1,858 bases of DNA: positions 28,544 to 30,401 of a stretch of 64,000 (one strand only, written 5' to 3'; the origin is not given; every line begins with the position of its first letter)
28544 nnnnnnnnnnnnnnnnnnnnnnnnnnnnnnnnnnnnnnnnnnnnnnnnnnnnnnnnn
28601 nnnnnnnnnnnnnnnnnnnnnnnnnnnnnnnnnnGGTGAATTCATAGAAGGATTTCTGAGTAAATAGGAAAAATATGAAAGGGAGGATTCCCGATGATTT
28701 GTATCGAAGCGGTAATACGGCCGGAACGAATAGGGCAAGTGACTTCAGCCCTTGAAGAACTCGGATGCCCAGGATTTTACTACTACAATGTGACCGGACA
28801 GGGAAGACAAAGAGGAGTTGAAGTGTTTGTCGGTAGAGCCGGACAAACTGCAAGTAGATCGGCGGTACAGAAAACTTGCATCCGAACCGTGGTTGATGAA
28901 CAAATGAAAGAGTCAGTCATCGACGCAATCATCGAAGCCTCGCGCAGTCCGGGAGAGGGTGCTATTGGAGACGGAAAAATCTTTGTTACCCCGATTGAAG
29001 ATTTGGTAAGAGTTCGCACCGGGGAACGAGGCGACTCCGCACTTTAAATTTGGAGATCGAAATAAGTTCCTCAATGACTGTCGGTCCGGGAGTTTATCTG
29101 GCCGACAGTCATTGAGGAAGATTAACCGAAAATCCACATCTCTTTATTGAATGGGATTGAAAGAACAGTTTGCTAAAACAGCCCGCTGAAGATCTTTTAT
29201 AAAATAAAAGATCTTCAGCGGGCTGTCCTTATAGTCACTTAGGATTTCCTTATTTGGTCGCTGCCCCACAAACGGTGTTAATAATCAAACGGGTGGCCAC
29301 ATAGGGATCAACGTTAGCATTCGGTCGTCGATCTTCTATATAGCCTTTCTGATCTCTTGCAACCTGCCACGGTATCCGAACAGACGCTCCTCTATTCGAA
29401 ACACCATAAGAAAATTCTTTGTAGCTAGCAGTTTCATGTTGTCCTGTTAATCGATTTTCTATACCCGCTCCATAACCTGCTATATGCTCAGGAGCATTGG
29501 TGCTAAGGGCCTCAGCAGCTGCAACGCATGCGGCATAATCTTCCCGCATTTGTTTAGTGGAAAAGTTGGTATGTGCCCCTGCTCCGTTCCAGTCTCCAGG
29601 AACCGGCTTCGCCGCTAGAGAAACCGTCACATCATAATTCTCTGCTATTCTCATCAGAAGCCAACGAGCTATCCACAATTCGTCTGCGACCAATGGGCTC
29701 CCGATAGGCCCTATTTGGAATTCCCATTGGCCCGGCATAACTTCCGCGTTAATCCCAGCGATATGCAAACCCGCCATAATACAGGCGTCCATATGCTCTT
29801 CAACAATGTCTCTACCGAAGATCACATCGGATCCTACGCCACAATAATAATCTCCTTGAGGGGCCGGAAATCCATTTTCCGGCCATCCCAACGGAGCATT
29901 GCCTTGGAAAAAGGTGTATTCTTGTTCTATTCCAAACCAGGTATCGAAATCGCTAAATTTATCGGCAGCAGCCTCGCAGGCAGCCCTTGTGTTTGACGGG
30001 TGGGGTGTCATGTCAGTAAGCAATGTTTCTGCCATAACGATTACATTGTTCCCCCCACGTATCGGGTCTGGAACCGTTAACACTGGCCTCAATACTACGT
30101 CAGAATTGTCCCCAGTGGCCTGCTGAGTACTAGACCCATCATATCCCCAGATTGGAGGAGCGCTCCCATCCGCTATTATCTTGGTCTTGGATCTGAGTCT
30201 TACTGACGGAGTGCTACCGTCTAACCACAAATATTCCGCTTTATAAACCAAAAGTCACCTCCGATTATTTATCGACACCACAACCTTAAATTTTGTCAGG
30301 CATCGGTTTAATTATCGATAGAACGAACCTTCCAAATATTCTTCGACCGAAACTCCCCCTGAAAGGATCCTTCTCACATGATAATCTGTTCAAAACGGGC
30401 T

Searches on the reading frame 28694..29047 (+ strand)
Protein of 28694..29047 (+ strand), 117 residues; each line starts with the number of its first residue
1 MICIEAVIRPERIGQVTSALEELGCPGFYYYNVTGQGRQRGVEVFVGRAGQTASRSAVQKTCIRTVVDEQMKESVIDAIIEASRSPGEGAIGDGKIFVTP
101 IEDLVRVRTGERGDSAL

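Call 5: search_protein_families(library=pfam, proteins=[window:28694-29047:+])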
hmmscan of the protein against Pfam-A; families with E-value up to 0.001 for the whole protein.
window:28694-29047:+ (117 aa): 1 family
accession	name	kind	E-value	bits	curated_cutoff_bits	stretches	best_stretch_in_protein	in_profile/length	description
PF00543.27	P-II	-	1.1e-21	77.5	25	1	1-111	1-102/102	Nitrogen regulatory protein P-II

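Call 7: search_protein_families(library=ncbifam, proteins=[window:28694-29047:+], max_evalue=0.01)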
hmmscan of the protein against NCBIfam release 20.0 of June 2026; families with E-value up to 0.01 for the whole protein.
window:28694-29047:+ (117 aa): 2 families
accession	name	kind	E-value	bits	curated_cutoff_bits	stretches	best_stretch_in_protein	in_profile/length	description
NF008111.0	PRK10858.1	equivalog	3e-16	59.8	202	1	2-116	2-111/112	nitrogen regulatory protein P-II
NF007946.0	PRK10665.1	equivalog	5.9e-15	56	181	1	3-117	3-112/112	P-II family nitrogen regulator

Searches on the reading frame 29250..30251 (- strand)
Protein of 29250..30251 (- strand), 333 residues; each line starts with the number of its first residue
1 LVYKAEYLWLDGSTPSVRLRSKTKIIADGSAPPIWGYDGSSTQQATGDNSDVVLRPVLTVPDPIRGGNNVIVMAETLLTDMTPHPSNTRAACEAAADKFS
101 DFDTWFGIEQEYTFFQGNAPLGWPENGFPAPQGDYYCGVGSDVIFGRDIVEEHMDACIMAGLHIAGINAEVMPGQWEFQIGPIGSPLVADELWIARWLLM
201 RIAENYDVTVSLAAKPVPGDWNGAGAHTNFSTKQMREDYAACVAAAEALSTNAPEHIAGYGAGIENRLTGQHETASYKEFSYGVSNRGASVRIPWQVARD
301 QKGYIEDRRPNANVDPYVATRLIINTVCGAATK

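Call 5: search_protein_families(library=pfam, proteins=[window:29250-30251:-])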
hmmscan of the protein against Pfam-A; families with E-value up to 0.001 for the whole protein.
window:29250-30251:- (333 aa): 2 families
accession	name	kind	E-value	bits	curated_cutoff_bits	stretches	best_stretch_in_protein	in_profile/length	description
PF00120.29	Gln-synt_C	-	5.9e-18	65.5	24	1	100-320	18-253/344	Glutamine synthetase, catalytic domain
PF03951.24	Gln-synt_N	-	1e-07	31.9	33.4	1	4-75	4-78/82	Glutamine synthetase, beta-Grasp domain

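Call 7: search_protein_families(library=ncbifam, proteins=[window:29250-30251:-], max_evalue=0.01)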
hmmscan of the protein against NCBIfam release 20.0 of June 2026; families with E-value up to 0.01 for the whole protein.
window:29250-30251:- (333 aa): 5 families
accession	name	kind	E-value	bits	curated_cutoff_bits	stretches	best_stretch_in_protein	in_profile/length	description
NF041605.1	gln_syn_GlnII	equivalog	2.7e-178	592.2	500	1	1-330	1-331/333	glutamine synthetase GlnII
TIGR00653.1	GlnA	equivalog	5.2e-14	51.8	429.15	1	148-321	185-367/462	type I glutamate--ammonia ligase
TIGR03105.1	gln_synth_III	equivalog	7.2e-11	41.2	469.6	1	70-325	79-348/435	type III glutamate--ammonia ligase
NF045547.1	GGputSyn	equivalog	5.8e-09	35.2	650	1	72-320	94-349/438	gamma-glutamylputrescine synthetase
NF007006.0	PRK09469.1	equivalog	5.1e-07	28.6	845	1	188-321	232-373/469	glutamate--ammonia ligase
